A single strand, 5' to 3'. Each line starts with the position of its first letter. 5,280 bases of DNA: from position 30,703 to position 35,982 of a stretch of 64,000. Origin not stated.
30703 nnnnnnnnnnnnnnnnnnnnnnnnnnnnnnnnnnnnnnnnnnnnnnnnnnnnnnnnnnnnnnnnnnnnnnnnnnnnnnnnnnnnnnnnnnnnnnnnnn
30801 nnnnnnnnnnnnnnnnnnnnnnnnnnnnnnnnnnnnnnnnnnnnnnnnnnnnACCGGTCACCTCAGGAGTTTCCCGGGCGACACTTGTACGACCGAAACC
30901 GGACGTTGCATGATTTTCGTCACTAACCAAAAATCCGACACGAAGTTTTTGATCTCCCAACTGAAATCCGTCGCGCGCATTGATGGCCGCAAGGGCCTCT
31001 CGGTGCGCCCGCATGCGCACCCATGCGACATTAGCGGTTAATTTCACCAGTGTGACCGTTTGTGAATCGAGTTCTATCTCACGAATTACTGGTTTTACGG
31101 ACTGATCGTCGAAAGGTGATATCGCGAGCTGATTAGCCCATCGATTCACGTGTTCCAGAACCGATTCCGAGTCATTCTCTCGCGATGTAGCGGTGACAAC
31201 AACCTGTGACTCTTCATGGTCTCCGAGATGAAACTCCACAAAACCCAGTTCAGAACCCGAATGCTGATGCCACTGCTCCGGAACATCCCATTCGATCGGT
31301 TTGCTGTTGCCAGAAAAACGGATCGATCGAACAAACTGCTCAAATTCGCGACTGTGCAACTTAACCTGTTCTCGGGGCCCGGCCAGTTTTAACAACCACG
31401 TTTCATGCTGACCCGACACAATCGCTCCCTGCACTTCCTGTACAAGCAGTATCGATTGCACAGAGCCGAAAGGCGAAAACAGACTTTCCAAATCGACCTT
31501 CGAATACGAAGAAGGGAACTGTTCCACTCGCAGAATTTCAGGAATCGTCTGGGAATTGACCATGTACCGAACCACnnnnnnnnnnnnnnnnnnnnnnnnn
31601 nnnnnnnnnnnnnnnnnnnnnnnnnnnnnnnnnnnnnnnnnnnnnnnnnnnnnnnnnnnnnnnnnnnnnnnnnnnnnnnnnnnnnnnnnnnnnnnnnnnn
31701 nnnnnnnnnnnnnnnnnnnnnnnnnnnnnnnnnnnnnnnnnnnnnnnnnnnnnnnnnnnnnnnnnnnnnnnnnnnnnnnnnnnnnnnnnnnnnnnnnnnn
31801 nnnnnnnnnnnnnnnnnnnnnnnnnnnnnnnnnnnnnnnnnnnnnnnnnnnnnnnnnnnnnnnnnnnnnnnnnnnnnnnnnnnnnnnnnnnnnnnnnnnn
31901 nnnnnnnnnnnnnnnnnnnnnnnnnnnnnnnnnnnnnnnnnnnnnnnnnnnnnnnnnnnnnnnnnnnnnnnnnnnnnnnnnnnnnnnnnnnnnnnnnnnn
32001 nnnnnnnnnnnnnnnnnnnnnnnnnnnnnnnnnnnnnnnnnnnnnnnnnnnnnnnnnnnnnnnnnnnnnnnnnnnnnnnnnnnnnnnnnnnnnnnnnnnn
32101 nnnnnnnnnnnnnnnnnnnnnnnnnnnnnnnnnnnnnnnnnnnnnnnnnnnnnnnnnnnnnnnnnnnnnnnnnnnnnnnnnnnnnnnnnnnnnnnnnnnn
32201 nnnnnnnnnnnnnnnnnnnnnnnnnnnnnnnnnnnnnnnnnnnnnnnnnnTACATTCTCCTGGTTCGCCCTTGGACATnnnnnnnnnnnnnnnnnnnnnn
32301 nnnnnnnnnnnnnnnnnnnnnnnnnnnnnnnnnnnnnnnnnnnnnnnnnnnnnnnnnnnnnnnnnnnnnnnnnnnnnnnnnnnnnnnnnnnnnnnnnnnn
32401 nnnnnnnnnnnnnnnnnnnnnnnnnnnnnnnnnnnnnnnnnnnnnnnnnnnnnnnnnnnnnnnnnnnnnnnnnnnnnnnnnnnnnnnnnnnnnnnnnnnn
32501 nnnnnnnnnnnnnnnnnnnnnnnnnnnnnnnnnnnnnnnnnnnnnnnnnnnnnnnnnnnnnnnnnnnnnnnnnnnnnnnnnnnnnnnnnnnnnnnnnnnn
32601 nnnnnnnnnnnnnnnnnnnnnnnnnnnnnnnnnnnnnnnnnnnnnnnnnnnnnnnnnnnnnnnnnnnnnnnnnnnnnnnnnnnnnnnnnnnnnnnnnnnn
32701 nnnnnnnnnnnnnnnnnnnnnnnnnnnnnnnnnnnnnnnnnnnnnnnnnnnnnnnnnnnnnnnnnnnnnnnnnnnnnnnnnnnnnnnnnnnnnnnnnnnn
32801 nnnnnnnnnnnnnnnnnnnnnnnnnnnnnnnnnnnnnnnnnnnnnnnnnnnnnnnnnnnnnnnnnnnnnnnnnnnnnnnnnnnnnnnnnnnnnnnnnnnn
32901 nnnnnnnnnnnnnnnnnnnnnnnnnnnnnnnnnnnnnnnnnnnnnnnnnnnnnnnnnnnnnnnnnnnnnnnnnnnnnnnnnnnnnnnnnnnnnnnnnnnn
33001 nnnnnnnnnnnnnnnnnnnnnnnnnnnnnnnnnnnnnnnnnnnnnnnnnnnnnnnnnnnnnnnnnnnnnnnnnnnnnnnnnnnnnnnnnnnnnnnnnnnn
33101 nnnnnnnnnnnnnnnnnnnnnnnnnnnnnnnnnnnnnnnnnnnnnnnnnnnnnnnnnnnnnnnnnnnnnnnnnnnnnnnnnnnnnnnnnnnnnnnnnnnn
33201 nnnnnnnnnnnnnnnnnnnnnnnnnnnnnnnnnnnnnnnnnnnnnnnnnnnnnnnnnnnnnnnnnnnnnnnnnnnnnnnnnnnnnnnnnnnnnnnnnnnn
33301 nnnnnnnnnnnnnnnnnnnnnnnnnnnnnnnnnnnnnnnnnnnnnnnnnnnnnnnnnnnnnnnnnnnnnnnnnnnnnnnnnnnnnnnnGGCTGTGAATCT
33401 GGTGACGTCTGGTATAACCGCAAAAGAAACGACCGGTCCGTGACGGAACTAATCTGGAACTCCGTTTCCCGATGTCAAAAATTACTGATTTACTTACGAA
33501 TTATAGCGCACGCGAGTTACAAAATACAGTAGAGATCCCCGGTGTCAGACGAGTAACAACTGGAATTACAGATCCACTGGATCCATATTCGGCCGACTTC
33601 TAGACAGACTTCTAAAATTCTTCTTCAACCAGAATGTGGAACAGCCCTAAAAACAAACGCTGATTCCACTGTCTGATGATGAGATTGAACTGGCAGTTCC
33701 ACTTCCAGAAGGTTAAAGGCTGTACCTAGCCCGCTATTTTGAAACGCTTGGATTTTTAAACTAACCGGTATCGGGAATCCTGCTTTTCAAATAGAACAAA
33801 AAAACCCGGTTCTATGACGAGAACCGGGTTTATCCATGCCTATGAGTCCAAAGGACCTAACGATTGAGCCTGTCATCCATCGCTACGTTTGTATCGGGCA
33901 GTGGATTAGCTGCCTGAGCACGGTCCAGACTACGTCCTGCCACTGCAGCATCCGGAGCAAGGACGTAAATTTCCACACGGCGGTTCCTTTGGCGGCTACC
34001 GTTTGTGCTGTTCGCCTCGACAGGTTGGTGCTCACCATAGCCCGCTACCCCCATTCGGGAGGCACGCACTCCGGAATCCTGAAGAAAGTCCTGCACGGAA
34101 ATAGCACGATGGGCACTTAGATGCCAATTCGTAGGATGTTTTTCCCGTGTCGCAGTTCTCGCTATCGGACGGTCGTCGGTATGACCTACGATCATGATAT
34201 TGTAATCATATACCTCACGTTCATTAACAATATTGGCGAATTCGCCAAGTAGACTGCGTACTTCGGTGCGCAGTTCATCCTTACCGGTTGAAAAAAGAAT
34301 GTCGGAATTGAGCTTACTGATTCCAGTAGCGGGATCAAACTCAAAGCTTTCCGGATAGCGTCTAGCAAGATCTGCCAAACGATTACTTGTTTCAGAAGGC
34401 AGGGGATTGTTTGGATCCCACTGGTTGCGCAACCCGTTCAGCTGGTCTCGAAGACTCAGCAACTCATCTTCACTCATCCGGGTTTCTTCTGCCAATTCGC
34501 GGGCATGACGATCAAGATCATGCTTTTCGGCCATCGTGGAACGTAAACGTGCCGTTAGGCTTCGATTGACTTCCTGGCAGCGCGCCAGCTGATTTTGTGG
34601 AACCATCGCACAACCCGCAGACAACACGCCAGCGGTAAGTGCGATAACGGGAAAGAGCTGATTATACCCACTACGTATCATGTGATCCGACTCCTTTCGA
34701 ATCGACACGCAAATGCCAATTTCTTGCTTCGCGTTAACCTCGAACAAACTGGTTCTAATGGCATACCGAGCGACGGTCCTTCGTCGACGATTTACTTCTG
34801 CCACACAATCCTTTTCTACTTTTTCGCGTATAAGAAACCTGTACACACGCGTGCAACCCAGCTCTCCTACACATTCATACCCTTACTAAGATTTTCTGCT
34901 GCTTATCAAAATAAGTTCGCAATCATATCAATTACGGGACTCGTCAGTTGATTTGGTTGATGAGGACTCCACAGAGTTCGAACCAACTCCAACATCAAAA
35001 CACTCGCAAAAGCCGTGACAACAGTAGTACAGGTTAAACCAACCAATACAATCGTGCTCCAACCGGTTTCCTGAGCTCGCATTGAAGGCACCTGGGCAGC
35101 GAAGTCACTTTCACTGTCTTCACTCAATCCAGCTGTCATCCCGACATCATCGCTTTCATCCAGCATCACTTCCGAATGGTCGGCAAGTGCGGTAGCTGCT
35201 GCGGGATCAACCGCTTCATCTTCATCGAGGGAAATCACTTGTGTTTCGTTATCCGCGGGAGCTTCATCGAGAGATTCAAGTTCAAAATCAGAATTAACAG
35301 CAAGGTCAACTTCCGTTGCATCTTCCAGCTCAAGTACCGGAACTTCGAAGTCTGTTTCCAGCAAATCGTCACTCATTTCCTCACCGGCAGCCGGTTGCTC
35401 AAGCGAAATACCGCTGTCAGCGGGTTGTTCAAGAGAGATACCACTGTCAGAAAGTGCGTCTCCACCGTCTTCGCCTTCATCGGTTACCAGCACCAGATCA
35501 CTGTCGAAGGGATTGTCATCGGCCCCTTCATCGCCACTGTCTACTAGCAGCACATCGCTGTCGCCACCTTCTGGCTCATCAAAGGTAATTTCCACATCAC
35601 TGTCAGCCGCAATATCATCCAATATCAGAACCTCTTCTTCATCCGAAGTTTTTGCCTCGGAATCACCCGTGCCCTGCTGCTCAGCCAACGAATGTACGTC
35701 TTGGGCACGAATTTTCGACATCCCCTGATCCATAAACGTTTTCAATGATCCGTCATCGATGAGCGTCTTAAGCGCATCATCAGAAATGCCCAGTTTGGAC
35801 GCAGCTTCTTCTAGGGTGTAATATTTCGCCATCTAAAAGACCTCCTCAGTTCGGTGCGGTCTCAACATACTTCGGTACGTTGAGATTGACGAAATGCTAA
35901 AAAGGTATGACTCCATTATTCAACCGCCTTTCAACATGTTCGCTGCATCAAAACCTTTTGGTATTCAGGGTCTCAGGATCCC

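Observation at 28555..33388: Fused CcsBA cytochrome c synthase with an inserted periplasmic module duplicated in the upstream lipoprotein gene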

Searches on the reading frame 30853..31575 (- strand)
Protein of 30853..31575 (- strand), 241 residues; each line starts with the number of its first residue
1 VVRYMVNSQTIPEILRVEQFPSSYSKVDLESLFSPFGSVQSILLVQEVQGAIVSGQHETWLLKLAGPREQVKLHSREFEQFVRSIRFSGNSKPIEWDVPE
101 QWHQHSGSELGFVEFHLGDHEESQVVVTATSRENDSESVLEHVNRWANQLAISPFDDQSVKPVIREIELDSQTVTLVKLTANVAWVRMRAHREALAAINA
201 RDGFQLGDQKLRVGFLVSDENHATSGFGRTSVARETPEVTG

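Call 15: find_homologous_proteins(query=window:30853-31575:-)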
Query seq(241 aa): 424 candidates shared short words with the query, none scored E <= 0.001.

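Call 38: search_protein_representatives(protein=window:30901-31575:-)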
Query: 225 residues. Proteins with E-value up to 0.001 (for the whole library): 2320; up to 1e-10: 869; up to 1e-30: 6. The best 150 are listed.
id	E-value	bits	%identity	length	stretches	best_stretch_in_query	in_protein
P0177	4.0e-37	144.2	36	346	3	45-182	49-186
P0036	1.3e-32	129.4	32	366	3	41-179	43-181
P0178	3.9e-32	127.9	33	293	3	58-179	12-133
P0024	3.9e-31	124.6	33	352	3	45-182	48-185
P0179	8.4e-31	123.5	31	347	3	50-184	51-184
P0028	1.0e-30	123.2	30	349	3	46-184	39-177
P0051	1.2e-30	123.0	31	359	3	48-182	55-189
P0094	2.7e-30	121.9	33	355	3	45-182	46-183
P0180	9.1e-30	120.1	33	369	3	47-184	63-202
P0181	9.5e-30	120.1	31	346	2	51-181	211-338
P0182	1.9e-29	119.1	31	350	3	55-181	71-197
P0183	3.7e-29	118.1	29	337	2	50-185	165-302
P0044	5.4e-29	117.6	34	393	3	56-184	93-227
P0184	6.0e-29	117.5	34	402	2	50-181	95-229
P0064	6.7e-29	117.3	33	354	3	49-180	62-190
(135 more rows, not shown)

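Call 60: predict_structure(alignment_id=A5)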
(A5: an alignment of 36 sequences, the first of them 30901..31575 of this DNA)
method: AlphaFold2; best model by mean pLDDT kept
length: 225 residues; sequences in the alignment: 36
mean_pLDDT: 75.8   pTM: 0.71
mean pLDDT of the five models: 75.8, 75.5, 75.3, 74.0, 73.5
residues with pLDDT >= 90: 96; 70-90: 44; 50-70: 46; < 50: 39
segments of 3 or more residues with pLDDT < 50: 1-26, 216-225
pLDDT, mean of each block of 10 residues (from residue 1): 33 38 49 67 87 92 95 96 88 83 82 82 88 89 95 95 96 96 70 62 55 47 38
secondary structure, 60 per line:
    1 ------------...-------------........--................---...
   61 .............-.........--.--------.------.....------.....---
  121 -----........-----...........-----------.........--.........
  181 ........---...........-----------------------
elements in order: H29-36 E39-54 E58-67 H68-73 H75-83 E102-106 E113-117 E126-133 H139-149 E164-169 E172-188 H192-202

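Call 82: fold_search(model_id=the predicted structure, library=pdb)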
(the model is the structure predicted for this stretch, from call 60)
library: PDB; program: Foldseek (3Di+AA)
matches with E <= 10: 1411; with E <= 0.001: 0
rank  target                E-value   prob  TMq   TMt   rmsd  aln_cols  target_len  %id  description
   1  6sga_FR               3.6e-03  0.92  0.25  0.24  11.6       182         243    9  Body domain of the mt-SSU assemblosome from Trypanosoma brucei (released 2019-09-18)
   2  6sga_FU               7.5e-03  0.63  0.22  0.19  15.2       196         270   10  Body domain of the mt-SSU assemblosome from Trypanosoma brucei (released 2019-09-18)
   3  9hny_FU               9.9e-03  0.63  0.22  0.21  11.7       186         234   11  Mitoribosomal small subunit in complex with Mettl15 and Mettl17 (released 2025-03-26)
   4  6sga_FS               9.9e-03  0.57  0.22  0.19  18.2       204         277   11  Body domain of the mt-SSU assemblosome from Trypanosoma brucei (released 2019-09-18)
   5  6sga_FT               1.2e-02  0.63  0.21  0.21  12.2       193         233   10  Body domain of the mt-SSU assemblosome from Trypanosoma brucei (released 2019-09-18)
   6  9hny_FS               1.4e-02  0.33  0.20  0.18  17.4       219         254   12  Mitoribosomal small subunit in complex with Mettl15 and Mettl17 (released 2025-03-26)
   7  9hny_FT               3.6e-02  0.35  0.18  0.19  12.2       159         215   12  Mitoribosomal small subunit in complex with Mettl15 and Mettl17 (released 2025-03-26)
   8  9hny_FR               4.0e-02  0.47  0.21  0.22  10.6       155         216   10  Mitoribosomal small subunit in complex with Mettl15 and Mettl17 (released 2025-03-26)
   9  4jfg_G                9.2e-02  0.06  0.11  0.11  17.1       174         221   10  Crystal structure of sfGFP-66-HqAla (released 2013-10-02)
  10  8hco_G                9.2e-02  0.04  0.10  0.10  19.3       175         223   11  Substrate-engaged TOM complex from yeast (released 2023-09-13)
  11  4jfg_C                9.2e-02  0.04  0.09  0.09  17.8       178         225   10  Crystal structure of sfGFP-66-HqAla (released 2013-10-02)
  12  5nhn_B                1.0e-01  0.05  0.10  0.10  16.3       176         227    8  Super-Folder Green Fluorescent Protein Artificiall dimer linked via 148 position (released 2018-09-26)
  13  5a9p                  1.1e-01  0.08  0.13  0.13  15.9       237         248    8  Crystal structure of Operophtera brumata CPV18 polyhedra (released 2015-09-02)
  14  7emf_R                1.2e-01  0.13  0.15  0.17  16.2       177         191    9  Human Mediator (deletion of MED1-IDR) in a Tail-extended conformation (released 2021-05-05)
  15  7z7o_A                1.2e-01  0.05  0.12  0.12  17.3       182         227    6  Structure of the fluorescent protein NeonCyan0.95 at pH 7.5 (released 2022-05-04)
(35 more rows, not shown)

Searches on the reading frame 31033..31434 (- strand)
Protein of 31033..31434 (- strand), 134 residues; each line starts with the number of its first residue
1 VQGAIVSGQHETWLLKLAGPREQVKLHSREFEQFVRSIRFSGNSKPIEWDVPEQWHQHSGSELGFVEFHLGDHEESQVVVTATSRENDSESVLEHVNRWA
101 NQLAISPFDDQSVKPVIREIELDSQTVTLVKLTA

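Call 25: search_protein_families(library=pfam, proteins=[window:31033-31434:-], max_evalue=1)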
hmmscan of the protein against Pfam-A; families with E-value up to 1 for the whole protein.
seq(134 aa): 0 families

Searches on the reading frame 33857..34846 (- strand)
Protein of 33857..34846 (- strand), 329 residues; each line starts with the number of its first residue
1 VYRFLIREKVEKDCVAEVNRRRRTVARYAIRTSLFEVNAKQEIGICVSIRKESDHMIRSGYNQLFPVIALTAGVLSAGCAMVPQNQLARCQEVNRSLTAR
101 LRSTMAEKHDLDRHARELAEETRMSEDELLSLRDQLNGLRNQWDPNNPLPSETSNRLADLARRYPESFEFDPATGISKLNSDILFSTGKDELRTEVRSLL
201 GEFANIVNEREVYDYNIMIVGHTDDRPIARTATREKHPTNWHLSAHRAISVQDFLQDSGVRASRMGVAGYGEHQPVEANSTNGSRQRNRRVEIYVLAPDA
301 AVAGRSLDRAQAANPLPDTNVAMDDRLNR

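Call 75: search_protein_families(library=pfam, proteins=[window:33857-34846:-], max_evalue=0.01)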
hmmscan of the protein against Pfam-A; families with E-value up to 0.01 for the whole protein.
window:33857-34846:- (329 aa): 2 families
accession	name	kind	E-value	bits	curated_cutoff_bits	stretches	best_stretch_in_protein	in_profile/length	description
PF00691.25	OmpA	-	2.3e-19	70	27.2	1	184-289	1-98/98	OmpA family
PF20993.2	CENPH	-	0.0086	16.6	27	0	91-144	76-129/175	CENPH protein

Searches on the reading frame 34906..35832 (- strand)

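Call 75: search_protein_families(library=pfam, proteins=[window:34906-35832:-], max_evalue=0.01)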
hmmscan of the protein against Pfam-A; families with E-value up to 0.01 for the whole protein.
window:34906-35832:- (308 aa): 1 family
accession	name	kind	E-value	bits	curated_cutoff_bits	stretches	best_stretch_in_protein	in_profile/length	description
PF12728.13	HTH_17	-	3.2e-05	24.6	27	1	4-53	1-50/51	Helix-turn-helix domain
